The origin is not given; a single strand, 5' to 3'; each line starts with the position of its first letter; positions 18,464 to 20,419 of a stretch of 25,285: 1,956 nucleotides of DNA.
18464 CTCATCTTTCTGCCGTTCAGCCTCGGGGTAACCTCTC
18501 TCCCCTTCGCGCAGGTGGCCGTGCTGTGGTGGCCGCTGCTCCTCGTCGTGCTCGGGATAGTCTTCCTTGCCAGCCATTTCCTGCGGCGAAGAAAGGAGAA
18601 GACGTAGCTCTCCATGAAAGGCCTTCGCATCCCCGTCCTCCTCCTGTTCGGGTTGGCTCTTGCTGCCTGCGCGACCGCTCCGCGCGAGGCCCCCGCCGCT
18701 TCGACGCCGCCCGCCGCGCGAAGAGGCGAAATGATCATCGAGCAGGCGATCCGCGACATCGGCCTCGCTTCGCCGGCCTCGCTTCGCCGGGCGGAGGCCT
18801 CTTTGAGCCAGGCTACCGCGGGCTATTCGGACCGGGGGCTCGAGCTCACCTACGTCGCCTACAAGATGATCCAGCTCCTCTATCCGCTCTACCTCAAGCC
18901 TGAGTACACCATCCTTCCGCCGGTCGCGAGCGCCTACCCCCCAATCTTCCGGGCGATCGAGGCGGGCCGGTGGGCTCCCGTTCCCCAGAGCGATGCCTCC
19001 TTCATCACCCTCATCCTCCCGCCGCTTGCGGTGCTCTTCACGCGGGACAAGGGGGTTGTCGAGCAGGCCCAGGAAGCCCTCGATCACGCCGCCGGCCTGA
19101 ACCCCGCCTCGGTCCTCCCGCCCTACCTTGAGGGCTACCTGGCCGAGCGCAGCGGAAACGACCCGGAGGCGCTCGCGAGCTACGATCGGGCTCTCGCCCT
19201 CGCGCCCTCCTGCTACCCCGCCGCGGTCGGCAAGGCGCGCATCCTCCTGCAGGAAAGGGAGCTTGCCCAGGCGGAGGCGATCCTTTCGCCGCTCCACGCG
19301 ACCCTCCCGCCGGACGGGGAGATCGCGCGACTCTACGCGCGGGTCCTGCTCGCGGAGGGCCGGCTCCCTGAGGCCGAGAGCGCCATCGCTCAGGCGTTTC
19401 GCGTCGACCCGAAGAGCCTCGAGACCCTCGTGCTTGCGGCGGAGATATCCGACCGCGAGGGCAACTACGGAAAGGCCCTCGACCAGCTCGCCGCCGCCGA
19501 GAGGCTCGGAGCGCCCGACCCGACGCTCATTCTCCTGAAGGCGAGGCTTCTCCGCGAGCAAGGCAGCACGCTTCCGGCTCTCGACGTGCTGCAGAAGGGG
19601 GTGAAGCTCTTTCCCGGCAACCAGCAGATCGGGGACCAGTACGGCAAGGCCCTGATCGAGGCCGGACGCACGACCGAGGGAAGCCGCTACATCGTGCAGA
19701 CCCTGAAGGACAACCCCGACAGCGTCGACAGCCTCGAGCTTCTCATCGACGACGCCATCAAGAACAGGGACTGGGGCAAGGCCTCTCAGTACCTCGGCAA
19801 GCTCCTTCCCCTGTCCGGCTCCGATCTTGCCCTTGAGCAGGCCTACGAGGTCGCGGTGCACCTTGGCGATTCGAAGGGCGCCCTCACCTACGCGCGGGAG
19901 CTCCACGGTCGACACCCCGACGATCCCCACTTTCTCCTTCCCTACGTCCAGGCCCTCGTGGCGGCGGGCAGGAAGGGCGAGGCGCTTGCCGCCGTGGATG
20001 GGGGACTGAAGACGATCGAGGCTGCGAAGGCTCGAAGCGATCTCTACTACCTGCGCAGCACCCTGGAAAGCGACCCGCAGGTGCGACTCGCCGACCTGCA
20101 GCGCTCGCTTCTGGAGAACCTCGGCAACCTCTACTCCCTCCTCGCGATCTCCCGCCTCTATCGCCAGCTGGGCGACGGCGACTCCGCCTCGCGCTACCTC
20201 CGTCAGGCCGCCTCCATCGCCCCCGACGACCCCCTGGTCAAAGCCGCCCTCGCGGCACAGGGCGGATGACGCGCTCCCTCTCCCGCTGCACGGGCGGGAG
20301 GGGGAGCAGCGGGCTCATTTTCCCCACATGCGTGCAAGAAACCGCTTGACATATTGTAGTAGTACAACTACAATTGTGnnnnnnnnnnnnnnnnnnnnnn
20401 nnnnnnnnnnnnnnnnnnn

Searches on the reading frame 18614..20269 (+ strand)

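Call 35: search_protein_families(library=pfam, proteins=[window:18614-20269:+], max_evalue=0.001)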
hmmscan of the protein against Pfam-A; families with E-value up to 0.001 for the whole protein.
window:18614-20269:+ (551 aa): 14 families
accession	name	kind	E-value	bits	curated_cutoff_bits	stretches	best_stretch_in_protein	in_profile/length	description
PF14559.12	TPR_19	-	5.6e-27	94.3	25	3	185-243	9-67/68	Tetratricopeptide repeat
PF13428.12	TPR_14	-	6.5e-25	85.5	23.5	2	509-547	4-42/44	Tetratricopeptide repeat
PF13429.12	TPR_15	-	3.1e-15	56.8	26.2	1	267-458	108-268/280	Tetratricopeptide repeat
PF23914.1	TPR_CcmH_CycH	-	2.4e-14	53.9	42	1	311-402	58-152/158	Cytochrome c-type biogenesis protein H TPR domain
PF13432.12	TPR_16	-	5.5e-11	43.1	32.7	2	171-223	1-53/65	Tetratricopeptide repeat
PF07719.23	TPR_2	-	6.5e-11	41.9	27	0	171-199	5-33/34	Tetratricopeptide repeat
PF13181.12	TPR_8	-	2.7e-09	36.9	25.7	0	508-539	3-34/34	Tetratricopeptide repeat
PF12895.13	ANAPC3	-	4.4e-08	33.7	27.2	0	217-292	5-79/82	Anaphase-promoting complex, cyclosome, subunit 3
PF13176.12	TPR_7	-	2.4e-06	27.6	27.9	0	508-540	1-33/36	Tetratricopeptide repeat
PF13424.12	TPR_12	-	6.9e-06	26.6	30.1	0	501-537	40-76/77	Tetratricopeptide repeat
PF00515.34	TPR_1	-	8.7e-06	25.8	27.8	0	174-200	8-34/34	Tetratricopeptide repeat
PF12569.14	NatA_aux_su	-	7.4e-05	22.3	33.3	0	252-299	209-256/515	N-terminal acetyltransferase A, auxiliary subunit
PF24575.1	TPR_Slam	-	0.00024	21.9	35.2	0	167-222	47-102/104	Surface lipoprotein assembly modifier, N-terminal TPR repeats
PF13371.12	TPR_9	-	0.00088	19.7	35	0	513-545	36-68/73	Tetratricopeptide repeat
